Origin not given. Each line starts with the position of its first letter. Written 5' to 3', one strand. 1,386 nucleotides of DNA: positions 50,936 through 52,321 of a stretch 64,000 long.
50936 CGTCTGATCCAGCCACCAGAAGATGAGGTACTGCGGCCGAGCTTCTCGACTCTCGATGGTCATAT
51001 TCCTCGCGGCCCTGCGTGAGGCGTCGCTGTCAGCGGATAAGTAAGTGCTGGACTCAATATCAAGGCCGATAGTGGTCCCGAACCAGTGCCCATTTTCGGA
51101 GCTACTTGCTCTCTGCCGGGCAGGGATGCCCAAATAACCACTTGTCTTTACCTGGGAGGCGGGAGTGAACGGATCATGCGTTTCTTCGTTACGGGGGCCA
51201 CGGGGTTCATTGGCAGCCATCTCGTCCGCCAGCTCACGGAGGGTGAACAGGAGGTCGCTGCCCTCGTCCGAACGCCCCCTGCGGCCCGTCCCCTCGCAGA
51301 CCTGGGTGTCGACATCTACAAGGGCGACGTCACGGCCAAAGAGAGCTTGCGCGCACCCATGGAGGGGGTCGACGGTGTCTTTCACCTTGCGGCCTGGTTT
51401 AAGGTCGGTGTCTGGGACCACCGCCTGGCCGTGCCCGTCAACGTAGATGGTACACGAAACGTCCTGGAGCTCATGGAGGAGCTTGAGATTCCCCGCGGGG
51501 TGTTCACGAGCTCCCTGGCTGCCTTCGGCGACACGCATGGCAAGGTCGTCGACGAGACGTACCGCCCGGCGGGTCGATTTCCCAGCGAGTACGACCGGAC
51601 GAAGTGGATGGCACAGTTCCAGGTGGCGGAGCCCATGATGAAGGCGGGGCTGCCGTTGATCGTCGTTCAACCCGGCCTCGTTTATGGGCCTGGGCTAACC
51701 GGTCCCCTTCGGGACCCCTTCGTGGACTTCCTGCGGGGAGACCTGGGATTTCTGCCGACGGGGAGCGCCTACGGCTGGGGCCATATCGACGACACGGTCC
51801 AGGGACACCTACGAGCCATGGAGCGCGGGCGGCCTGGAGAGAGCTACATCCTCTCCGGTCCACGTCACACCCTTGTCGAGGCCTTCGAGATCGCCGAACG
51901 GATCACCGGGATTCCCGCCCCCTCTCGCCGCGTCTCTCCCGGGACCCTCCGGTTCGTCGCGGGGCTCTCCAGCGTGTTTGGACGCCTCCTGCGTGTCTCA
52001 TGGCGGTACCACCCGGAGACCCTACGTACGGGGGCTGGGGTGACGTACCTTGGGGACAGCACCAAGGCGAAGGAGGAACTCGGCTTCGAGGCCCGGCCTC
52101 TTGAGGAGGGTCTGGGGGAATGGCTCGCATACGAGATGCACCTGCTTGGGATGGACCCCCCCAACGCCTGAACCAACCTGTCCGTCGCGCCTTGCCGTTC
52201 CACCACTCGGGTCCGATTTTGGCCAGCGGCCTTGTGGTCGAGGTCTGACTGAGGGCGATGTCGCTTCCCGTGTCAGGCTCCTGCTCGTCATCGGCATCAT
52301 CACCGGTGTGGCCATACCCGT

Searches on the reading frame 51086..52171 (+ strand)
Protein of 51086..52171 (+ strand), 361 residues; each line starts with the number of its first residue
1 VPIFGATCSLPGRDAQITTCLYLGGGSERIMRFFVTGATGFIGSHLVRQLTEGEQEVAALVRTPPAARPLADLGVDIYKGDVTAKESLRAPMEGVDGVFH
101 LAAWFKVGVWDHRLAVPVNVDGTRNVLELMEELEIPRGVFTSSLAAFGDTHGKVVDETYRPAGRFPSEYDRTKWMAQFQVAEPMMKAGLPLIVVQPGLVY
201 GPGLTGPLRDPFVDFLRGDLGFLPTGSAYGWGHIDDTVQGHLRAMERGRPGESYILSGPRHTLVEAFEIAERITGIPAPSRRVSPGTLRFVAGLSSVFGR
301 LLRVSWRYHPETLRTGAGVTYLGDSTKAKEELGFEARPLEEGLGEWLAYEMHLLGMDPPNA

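Call 12: search_protein_families(library=pfam, proteins=[window:51086-52171:+], max_evalue=0.001)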
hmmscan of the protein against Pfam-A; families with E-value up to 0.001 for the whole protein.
window:51086-52171:+ (361 aa): 9 families
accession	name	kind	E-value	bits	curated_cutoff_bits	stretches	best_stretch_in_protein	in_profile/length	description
PF01370.27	Epimerase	-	1.2e-29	103.8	20.9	1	34-254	2-237/240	NAD dependent epimerase/dehydratase family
PF16363.11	GDP_Man_Dehyd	-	6.8e-22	78.8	27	1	34-337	1-322/332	GDP-mannose 4,6 dehydratase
PF01073.25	3Beta_HSD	-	4.2e-21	75.6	22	1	35-203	2-185/280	3-beta hydroxysteroid dehydrogenase/isomerase family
PF07993.18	NAD_binding_4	-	1.3e-19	70.8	20.1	2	86-248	80-233/258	Male sterility protein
PF13460.12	NAD_binding_10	-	1.2e-16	61.6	27.2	1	37-157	1-115/184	NAD(P)H-binding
PF05368.20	NmrA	-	1.6e-11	44.8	27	1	34-103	6-78/298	NmrA-like family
PF02719.21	Polysacc_synt_2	-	4e-08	33.2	20.2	1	34-143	2-128/293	Polysaccharide biosynthesis protein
PF04321.23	RmlD_sub_bind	-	2.7e-06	27.1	27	1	31-182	1-138/287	RmlD substrate binding domain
PF08659.16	KR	-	0.00092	19.6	22.6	0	34-152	4-145/180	KR domain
